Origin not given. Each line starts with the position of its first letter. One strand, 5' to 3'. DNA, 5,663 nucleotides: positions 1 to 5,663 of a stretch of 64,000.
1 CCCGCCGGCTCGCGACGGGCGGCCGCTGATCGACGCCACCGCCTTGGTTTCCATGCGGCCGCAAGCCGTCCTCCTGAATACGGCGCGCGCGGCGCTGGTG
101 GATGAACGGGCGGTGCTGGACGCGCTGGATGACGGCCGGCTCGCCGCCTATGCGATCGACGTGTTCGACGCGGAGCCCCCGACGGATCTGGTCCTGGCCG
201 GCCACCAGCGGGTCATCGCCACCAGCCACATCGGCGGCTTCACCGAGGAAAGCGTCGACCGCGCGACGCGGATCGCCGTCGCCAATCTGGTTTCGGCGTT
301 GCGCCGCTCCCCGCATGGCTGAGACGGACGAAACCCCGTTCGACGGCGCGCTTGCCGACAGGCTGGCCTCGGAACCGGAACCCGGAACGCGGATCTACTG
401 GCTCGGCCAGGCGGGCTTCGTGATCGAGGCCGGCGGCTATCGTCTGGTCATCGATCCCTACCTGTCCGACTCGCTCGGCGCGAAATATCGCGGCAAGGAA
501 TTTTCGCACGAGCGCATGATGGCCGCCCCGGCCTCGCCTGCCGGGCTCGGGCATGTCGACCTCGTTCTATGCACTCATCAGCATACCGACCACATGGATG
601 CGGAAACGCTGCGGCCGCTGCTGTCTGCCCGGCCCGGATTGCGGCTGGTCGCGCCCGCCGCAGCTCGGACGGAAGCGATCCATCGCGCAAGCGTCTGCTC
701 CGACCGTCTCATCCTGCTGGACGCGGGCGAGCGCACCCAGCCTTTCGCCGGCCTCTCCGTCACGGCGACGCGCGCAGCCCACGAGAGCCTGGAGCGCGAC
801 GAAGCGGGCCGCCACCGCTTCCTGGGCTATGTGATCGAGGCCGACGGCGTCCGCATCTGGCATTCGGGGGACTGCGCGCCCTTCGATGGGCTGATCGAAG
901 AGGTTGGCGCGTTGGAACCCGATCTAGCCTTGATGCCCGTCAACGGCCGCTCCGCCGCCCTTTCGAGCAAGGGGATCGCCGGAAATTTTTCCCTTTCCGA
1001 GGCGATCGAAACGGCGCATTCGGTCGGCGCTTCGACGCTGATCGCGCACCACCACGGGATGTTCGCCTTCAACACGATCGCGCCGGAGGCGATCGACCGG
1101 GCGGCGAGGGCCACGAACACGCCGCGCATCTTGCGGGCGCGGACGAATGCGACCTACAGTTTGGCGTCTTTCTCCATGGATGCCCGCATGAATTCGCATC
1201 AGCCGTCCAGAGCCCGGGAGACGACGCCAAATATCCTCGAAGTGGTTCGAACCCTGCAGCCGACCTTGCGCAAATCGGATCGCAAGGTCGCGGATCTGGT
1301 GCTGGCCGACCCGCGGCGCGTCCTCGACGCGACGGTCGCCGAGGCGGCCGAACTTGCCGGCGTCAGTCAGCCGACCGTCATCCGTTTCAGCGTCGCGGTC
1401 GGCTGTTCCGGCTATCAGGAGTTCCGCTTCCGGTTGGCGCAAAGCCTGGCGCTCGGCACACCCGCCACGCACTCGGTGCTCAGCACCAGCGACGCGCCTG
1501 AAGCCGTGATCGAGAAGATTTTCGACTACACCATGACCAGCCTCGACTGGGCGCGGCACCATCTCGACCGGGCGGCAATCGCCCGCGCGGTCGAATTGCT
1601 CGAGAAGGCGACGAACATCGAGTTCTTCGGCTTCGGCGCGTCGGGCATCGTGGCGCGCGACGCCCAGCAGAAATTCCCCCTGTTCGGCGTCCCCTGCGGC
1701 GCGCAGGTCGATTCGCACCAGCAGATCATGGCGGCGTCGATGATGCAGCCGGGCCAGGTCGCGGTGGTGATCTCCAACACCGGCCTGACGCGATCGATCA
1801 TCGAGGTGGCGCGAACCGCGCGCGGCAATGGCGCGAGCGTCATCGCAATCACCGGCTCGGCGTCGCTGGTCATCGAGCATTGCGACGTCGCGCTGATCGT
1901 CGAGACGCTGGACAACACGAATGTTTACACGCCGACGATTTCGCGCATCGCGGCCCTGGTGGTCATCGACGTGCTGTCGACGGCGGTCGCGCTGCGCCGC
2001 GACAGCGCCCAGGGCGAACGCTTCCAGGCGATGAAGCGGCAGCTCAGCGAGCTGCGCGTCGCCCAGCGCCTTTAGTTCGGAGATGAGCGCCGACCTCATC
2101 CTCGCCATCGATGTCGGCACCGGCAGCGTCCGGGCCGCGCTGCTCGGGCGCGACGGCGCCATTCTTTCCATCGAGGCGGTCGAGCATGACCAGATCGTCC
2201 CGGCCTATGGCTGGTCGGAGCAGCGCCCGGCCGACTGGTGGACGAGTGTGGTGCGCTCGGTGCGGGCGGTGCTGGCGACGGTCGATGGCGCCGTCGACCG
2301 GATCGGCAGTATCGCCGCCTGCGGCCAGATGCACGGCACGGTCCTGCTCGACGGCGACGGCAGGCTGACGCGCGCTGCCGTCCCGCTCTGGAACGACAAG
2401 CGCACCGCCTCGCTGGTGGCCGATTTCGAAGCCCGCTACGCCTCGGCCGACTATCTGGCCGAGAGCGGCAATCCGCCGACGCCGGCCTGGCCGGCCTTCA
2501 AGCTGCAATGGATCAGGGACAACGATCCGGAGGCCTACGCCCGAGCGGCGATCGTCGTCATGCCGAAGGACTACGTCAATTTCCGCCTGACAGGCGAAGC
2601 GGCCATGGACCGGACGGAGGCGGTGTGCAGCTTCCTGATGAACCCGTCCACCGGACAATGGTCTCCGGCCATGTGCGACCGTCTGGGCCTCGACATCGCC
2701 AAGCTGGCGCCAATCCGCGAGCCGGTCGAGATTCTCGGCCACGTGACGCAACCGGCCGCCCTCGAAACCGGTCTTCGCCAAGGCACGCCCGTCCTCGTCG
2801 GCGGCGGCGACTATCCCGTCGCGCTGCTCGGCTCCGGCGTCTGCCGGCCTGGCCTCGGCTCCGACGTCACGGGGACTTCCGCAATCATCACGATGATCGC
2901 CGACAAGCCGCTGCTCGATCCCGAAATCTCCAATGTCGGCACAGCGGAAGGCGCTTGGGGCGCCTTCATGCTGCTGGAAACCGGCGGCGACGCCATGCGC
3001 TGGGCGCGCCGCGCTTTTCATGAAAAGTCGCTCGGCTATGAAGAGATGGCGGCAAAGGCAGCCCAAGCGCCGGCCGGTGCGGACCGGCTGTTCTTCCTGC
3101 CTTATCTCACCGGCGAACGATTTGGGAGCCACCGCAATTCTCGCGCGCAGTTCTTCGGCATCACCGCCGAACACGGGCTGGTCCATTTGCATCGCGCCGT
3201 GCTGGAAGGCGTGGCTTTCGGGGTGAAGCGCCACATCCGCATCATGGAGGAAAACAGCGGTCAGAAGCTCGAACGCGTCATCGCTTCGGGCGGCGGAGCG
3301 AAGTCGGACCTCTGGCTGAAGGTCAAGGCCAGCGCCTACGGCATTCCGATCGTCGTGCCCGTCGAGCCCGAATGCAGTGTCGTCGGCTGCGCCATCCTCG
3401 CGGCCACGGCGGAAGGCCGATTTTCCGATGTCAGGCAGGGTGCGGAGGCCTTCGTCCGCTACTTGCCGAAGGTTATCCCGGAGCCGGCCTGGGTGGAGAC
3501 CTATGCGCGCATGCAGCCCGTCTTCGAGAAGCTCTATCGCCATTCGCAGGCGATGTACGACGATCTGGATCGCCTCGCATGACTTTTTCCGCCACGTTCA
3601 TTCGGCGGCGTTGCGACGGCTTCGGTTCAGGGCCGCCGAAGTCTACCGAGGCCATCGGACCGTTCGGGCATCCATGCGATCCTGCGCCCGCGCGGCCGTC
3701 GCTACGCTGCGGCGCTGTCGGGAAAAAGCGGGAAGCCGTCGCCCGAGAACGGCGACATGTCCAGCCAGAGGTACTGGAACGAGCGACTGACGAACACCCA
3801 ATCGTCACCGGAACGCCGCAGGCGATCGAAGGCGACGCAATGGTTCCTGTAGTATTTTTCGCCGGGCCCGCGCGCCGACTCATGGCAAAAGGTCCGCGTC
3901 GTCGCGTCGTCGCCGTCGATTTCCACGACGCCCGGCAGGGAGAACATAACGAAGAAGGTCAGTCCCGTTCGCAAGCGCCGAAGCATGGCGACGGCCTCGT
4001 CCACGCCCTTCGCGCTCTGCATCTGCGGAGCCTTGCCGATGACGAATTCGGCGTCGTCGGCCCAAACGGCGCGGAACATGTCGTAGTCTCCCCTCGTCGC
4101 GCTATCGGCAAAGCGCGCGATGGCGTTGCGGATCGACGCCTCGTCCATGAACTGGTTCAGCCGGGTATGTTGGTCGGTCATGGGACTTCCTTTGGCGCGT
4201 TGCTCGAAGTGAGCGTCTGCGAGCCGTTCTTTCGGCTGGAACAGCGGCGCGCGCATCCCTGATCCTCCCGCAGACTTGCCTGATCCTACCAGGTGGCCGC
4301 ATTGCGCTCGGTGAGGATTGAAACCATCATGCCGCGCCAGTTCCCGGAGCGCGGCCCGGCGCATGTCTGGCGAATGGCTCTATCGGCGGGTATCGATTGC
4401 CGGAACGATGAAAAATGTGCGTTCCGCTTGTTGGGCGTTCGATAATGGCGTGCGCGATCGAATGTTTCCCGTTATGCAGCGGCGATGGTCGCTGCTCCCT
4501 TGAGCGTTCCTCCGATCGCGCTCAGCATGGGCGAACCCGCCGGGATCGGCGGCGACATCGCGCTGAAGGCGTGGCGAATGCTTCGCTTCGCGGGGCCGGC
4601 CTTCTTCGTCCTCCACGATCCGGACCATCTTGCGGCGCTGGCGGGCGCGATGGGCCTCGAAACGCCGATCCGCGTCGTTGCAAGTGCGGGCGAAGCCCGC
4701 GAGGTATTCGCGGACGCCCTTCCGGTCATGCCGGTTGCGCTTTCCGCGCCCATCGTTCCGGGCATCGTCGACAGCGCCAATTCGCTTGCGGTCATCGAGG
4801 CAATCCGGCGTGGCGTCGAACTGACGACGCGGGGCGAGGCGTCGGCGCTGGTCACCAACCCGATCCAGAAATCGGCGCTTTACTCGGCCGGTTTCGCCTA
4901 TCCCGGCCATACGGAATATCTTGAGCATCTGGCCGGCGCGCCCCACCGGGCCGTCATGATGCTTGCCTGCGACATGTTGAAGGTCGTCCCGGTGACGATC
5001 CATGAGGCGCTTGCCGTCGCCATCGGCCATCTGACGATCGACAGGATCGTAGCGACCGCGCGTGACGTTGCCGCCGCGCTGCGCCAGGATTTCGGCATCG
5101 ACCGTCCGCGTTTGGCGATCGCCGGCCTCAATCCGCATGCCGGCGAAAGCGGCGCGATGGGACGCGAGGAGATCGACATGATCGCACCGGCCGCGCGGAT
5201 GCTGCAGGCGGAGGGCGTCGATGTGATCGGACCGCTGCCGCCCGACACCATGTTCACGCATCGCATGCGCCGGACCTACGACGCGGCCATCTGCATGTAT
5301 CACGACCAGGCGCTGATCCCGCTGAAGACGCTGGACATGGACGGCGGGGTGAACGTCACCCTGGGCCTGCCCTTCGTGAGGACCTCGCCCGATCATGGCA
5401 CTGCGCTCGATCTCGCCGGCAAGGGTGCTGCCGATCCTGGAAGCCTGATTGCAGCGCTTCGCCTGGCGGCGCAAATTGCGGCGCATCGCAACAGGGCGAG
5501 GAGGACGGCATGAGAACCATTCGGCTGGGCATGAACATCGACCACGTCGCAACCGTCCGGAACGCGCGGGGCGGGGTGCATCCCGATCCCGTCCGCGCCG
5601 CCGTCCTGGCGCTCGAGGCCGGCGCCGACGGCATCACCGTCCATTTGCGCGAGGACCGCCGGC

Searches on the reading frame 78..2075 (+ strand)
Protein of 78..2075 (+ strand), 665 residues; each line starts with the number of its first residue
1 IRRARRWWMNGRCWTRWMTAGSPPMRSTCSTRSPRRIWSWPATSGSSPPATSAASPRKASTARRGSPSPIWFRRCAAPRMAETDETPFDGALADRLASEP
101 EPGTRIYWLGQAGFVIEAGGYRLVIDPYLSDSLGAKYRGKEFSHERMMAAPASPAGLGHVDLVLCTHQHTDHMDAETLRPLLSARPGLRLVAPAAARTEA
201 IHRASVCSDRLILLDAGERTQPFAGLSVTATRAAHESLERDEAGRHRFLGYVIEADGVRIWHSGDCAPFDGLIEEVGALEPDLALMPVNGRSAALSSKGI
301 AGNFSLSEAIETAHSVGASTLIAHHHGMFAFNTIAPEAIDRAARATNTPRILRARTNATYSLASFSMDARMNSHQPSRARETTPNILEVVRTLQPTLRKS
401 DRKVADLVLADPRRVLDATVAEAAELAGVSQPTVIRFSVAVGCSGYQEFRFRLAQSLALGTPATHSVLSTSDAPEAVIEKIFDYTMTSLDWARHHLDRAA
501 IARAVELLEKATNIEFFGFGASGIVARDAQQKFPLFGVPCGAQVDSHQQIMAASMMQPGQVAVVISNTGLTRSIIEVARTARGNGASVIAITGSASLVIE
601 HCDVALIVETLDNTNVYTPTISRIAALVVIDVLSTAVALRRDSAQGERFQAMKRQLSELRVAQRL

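Call 54: search_protein_families(library=pfam, proteins=[window:78-2075:+], max_evalue=0.0001)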
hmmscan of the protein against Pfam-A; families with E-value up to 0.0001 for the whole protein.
window:78-2075:+ (665 aa): 5 families
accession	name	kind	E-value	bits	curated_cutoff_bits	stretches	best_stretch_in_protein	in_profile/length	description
PF12706.13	Lactamase_B_2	-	9.5e-26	91.1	27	1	122-326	2-200/200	Beta-lactamase superfamily domain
PF13483.12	Lactamase_B_3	-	2.5e-18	67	24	1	105-316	1-151/160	Beta-lactamase superfamily domain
PF01418.23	HTH_6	-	9.7e-18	64.4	28.3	1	385-458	2-75/77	Helix-turn-helix domain, rpiR family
PF01380.27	SIS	-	7.3e-16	58.6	25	1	508-633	2-128/131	SIS domain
PF13580.11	SIS_2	-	1.4e-06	28.8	27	1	547-593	92-138/138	SIS domain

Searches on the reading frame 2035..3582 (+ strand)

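Call 54: search_protein_families(library=pfam, proteins=[window:2035-3582:+], max_evalue=0.0001)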
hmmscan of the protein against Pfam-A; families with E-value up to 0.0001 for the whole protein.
window:2035-3582:+ (515 aa): 2 families
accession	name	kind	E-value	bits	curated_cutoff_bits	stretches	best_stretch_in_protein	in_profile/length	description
PF00370.27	FGGY_N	-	1.6e-53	182.3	28.8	1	22-266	2-245/245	FGGY family of carbohydrate kinases, N-terminal domain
PF02782.22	FGGY_C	-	7.2e-35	121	27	1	278-459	4-197/198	FGGY family of carbohydrate kinases, C-terminal domain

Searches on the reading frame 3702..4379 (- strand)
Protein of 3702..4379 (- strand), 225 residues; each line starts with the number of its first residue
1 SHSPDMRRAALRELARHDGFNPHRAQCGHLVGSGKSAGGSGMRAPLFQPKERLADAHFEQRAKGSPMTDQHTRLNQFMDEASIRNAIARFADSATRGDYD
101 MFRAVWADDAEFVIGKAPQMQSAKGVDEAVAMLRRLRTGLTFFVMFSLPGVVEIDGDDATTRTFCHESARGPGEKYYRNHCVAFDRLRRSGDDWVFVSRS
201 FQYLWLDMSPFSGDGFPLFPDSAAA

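Call 54: search_protein_families(library=pfam, proteins=[window:3702-4379:-], max_evalue=0.0001)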
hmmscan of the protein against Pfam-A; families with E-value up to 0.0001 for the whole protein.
window:3702-4379:- (225 aa): 2 families
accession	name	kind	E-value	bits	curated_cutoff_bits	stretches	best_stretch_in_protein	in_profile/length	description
PF13577.12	SnoaL_4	-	7e-14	52.4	24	1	79-199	5-125/126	SnoaL-like domain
PF12680.13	SnoaL_2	-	6.3e-05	24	27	0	88-188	2-95/102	SnoaL-like domain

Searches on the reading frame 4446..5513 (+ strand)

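Call 54: search_protein_families(library=pfam, proteins=[window:4446-5513:+], max_evalue=0.0001)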
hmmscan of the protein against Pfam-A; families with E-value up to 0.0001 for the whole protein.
window:4446-5513:+ (355 aa): 1 family
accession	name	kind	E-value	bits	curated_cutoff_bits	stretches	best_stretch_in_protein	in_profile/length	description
PF04166.17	PdxA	-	3.1e-101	339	27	1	54-341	6-286/286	Pyridoxal phosphate biosynthetic protein PdxA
